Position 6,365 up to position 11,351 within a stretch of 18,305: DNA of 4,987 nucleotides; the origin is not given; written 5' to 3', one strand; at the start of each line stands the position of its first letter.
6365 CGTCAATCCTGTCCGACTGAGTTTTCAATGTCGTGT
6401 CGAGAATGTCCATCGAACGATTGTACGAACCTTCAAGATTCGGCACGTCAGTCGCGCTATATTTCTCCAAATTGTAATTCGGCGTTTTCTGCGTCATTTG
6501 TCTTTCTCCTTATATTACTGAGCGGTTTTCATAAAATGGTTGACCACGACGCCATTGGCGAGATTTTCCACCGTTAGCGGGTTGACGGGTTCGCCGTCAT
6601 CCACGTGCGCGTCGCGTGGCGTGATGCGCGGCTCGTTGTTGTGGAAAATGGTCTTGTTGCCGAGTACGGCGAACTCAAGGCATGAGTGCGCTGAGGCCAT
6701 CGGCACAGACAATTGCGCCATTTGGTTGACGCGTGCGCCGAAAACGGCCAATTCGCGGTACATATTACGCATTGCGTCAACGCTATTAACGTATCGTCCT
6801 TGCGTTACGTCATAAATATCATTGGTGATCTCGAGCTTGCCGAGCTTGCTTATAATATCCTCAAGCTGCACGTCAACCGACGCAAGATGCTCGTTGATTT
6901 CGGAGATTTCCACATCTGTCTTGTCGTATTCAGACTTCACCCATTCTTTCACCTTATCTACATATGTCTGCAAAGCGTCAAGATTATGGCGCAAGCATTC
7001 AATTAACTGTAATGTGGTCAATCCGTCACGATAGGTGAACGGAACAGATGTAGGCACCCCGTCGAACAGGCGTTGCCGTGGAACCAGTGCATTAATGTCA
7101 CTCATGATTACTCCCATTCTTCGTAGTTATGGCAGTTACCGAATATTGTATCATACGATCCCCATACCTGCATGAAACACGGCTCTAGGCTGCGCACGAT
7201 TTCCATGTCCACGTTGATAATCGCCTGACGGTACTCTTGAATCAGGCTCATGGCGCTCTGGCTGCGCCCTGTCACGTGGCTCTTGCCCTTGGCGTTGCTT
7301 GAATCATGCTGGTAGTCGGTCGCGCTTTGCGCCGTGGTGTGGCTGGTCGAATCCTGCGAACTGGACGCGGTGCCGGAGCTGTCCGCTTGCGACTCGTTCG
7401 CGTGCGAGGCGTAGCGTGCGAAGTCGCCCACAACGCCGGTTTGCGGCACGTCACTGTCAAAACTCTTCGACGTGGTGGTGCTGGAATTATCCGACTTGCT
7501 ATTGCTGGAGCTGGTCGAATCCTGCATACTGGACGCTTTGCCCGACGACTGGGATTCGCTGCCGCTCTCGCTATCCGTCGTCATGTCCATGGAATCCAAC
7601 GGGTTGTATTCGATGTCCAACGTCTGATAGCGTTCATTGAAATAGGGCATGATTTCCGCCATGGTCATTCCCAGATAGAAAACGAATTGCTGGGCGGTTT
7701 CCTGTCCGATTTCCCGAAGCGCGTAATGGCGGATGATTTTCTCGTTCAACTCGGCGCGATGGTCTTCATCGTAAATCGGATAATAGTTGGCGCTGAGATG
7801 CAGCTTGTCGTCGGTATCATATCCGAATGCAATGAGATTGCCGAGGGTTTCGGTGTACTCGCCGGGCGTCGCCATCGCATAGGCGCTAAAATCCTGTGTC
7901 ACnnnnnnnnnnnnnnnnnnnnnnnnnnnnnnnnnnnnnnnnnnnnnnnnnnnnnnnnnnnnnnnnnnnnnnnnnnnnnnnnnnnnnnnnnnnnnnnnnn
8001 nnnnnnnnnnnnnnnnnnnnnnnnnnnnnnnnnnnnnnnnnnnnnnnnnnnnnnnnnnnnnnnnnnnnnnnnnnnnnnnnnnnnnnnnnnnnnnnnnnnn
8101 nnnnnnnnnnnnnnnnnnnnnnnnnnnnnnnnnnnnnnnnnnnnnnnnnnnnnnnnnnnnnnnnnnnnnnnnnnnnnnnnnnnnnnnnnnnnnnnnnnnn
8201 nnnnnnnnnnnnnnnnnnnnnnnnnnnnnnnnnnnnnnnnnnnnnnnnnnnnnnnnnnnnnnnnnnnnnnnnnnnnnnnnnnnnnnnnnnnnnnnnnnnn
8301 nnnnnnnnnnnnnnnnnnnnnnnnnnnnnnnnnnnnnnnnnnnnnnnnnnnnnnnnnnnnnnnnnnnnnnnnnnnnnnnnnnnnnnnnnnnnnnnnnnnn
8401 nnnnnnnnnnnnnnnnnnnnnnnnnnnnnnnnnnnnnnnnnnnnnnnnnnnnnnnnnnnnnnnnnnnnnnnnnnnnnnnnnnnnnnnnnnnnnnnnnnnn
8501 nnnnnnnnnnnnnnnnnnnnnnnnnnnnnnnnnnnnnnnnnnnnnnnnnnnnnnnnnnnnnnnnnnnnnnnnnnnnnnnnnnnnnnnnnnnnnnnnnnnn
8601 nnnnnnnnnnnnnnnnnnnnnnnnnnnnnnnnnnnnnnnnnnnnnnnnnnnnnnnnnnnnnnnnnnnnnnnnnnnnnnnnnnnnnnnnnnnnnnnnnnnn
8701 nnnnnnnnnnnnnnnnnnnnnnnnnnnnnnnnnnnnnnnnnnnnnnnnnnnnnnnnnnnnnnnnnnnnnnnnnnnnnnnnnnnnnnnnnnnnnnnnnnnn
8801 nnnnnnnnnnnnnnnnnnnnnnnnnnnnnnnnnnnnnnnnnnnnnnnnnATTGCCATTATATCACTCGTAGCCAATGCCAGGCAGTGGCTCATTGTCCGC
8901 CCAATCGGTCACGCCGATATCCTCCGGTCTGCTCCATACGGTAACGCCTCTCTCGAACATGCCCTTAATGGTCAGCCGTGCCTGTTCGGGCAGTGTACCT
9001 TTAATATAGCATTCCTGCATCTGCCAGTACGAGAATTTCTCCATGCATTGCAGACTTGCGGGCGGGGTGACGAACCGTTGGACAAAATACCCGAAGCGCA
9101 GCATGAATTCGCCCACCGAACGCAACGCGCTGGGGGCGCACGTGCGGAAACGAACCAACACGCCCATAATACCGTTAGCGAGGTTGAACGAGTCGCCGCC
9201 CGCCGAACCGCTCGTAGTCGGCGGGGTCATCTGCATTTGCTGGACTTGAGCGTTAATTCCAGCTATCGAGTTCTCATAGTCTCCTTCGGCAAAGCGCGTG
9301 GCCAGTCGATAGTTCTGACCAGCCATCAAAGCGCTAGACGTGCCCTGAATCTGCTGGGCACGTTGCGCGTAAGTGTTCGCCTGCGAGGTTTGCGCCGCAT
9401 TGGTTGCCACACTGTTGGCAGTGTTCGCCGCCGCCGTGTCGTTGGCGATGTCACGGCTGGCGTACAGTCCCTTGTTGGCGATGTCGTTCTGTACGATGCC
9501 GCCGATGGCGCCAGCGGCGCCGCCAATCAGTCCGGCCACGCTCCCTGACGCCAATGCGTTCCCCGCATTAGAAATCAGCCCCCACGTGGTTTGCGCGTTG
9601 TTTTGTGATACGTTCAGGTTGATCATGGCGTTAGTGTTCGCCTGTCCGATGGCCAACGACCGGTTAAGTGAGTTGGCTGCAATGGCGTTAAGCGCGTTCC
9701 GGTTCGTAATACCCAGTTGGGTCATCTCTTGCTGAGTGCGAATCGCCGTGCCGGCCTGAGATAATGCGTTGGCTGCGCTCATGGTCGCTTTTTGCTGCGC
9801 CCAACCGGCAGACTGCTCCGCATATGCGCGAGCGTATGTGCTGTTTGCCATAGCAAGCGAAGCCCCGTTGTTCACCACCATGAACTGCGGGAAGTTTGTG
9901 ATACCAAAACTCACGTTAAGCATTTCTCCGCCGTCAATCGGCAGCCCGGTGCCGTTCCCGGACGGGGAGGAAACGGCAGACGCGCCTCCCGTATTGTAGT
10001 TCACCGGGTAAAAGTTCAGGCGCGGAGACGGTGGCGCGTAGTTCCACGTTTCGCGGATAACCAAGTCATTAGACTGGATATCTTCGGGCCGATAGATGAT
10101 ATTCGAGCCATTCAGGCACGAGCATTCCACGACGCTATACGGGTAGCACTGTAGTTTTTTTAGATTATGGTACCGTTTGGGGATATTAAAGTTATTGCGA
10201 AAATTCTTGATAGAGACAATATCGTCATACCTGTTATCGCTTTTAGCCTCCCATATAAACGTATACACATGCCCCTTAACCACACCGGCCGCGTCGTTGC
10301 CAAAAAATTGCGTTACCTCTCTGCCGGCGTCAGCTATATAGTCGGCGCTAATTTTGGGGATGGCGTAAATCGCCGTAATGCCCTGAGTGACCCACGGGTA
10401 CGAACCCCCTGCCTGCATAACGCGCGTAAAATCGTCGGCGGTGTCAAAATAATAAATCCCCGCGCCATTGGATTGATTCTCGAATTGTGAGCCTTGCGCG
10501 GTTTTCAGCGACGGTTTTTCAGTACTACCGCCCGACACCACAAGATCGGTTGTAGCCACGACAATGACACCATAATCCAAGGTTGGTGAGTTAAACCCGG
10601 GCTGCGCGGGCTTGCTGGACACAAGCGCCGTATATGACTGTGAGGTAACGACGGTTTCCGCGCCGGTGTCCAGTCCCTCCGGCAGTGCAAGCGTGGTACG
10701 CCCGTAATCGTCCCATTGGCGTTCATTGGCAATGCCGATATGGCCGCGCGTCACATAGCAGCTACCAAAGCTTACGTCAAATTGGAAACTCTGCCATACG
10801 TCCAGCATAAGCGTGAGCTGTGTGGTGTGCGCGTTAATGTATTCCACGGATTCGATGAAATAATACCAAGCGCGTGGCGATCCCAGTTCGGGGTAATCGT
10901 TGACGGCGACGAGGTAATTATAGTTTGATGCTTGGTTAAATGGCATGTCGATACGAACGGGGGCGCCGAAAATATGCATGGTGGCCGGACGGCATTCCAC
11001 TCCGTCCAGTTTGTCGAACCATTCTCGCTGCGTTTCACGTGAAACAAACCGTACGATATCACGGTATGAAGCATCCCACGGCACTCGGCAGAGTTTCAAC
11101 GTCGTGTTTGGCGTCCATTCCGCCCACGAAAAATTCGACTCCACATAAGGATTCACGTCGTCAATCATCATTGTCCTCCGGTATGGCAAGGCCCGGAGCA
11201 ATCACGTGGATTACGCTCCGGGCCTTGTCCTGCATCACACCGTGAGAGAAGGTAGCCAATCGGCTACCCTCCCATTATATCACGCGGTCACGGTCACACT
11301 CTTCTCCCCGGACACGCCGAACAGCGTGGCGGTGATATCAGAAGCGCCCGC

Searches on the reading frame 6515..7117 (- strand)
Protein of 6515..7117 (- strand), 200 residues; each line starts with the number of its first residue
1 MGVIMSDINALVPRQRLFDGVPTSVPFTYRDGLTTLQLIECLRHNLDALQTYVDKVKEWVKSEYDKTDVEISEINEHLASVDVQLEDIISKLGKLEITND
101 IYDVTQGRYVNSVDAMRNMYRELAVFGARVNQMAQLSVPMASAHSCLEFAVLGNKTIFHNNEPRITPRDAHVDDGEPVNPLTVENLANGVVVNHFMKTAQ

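Call 6: search_protein_families(library=pfam, proteins=[window:6515-7117:-], max_evalue=0.01)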
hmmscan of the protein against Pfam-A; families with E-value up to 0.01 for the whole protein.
window:6515-7117:- (200 aa): 0 families

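Call 10: search_protein_families(library=phrogs, proteins=[window:6515-7117:-], max_evalue=0.1)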
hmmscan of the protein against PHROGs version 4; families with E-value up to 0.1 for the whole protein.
window:6515-7117:- (200 aa): 5 families
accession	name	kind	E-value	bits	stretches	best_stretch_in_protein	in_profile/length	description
phrog_5553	-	unknown function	0.004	18.4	1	36-101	6-67/114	-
phrog_10151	-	unknown function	0.0076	17.7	1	29-95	46-109/113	-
phrog_7067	-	head and packaging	0.053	14.7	0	109-136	13-40/56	terminase small subunit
phrog_8428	-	unknown function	0.06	13.9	1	34-94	47-98/212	-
phrog_14457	-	unknown function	0.075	14.5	0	28-96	7-76/87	-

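Call 44: search_solved_structures(query=window:6515-7117:-, max_evalue=1)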
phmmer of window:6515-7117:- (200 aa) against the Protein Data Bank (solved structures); distinct sequences matched with E-value up to 1: 2.
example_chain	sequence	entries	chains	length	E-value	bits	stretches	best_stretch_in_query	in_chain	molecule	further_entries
1vrq_A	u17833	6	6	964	0.024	17.9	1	31-103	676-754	Sarcosine oxidase alpha subunit | Subunit alpha of sarcosine oxidase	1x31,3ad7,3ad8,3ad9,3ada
2gag_A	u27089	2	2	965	0.76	13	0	31-100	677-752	heterotetrameric sarcosine oxidase alpha-subunit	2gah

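Call 73: find_homologous_proteins(query=window:6515-7117:-, max_evalue=0.001)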
Query window:6515-7117:- (200 aa): 1213 proteins with E <= 0.001 among 1268 candidates; the best 120 are listed.
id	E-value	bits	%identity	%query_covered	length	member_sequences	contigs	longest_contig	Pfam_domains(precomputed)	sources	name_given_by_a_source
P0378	6.6e-128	442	100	100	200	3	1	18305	-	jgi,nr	jgi:hypothetical protein|nr:MAG TPA: hypothetical protein [Caudoviricetes sp.]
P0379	3.3e-122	423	98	98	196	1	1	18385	-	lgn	-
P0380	1.9e-121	421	97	98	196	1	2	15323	-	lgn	-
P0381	4.3e-121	420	96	98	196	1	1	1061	-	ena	-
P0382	7.3e-121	419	94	100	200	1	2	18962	-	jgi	jgi:hypothetical protein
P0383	8.2e-121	419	96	98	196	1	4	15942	-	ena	-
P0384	1.2e-120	418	96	98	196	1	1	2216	-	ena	-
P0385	1.2e-120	418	96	98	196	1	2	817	-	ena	-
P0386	1.2e-120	418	96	98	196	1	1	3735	-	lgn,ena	-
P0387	1.3e-120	418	96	98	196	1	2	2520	-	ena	-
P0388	1.7e-120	418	96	98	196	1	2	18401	-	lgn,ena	-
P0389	2.0e-120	418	96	98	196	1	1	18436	-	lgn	-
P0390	2.3e-120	417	96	98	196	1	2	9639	-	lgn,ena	-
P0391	3.1e-120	417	96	98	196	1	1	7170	-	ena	-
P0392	4.6e-120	416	95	98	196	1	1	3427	-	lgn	-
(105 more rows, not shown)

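Call 80: predict_structure(alignment_id=A5)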
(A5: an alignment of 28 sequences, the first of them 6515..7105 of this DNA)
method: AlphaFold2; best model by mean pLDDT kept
length: 196 residues; sequences in the alignment: 28
mean_pLDDT: 56.5   pTM: 0.33
mean pLDDT of the five models: 56.5, 49.9, 46.0, 44.2, 43.2
residues with pLDDT >= 90: 0; 70-90: 67; 50-70: 51; < 50: 78
segments of 3 or more residues with pLDDT < 50: 1-31, 90-95, 97-103, 163-196
pLDDT, mean of each block of 10 residues (from residue 1): 40 34 37 57 72 73 76 74 63 47 52 62 72 79 73 72 43 34 30 29
secondary structure, 60 per line:
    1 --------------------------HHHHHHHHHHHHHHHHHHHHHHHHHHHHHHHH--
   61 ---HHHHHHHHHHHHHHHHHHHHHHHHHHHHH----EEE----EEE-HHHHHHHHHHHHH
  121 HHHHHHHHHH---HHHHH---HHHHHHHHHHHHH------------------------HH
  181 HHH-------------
elements in order: H27-58 H64-92 E97-99 E104-106 H108-130 H134-138 H142-154 H179-183

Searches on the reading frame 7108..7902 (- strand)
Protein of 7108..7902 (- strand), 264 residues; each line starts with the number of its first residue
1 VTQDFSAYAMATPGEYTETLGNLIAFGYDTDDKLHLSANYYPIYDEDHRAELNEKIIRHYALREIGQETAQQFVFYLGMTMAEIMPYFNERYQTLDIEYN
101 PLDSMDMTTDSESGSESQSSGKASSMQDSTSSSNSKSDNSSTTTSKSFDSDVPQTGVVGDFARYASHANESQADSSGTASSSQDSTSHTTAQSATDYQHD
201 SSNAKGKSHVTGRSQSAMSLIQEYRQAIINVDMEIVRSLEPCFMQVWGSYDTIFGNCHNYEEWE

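Call 6: search_protein_families(library=pfam, proteins=[window:7108-7902:-], max_evalue=0.01)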
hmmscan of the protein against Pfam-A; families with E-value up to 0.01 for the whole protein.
window:7108-7902:- (264 aa): 0 families

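Call 10: search_protein_families(library=phrogs, proteins=[window:7108-7902:-], max_evalue=0.1)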
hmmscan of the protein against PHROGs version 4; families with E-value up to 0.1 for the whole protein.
window:7108-7902:- (264 aa): 2 families
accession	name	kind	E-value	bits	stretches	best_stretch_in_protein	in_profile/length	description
phrog_3225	-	connector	3.3e-30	106.8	1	39-247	52-263/263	adaptor Ad4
phrog_5472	-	tail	4.1e-22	79.8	1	41-247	47-264/264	lower collar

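Call 46: search_solved_structures(query=window:7108-7902:-, max_evalue=1)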
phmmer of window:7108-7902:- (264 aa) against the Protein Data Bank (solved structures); distinct sequences matched with E-value up to 1: 1.
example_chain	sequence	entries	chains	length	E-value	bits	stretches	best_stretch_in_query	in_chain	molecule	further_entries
6qz9_0A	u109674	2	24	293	2.1e-13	53.6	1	40-151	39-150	Proximal tail tube connector protein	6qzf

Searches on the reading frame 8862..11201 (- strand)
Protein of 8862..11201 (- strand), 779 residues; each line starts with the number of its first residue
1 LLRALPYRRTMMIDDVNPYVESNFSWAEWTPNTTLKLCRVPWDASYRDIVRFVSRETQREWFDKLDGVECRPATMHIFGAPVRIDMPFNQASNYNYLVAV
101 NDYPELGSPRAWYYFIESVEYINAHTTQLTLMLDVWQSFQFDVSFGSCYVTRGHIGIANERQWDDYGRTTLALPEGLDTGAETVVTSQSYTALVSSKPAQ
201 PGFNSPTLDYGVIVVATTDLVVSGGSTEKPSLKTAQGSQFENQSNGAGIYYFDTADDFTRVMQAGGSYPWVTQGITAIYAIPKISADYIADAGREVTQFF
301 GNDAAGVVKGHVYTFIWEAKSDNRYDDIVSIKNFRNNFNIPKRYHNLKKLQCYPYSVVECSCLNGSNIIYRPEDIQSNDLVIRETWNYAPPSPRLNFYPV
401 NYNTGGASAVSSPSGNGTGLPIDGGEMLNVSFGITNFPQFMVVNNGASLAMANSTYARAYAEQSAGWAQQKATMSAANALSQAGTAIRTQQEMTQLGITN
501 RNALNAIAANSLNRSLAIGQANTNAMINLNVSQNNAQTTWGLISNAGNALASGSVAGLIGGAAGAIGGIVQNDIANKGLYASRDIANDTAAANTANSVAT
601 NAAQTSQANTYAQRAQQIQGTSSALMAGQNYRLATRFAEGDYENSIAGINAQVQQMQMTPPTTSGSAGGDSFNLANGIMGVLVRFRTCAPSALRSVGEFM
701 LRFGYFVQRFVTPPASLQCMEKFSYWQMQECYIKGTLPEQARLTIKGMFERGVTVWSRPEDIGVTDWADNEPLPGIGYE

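Call 6: search_protein_families(library=pfam, proteins=[window:8862-11201:-], max_evalue=0.01)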
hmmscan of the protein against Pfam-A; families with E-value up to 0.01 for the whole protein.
window:8862-11201:- (779 aa): 2 families
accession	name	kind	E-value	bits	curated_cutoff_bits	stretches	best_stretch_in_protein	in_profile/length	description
PF20934.2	phi29_gp9_C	-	4.8e-10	39.3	27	1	640-763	322-442/449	Bacillus phage phi29, Tail knob protein gp9, C-terminal domain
PF16838.11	Caud_tail_N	-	1.3e-06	29.3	27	1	37-143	8-119/120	Caudoviral major tail protein N-terminus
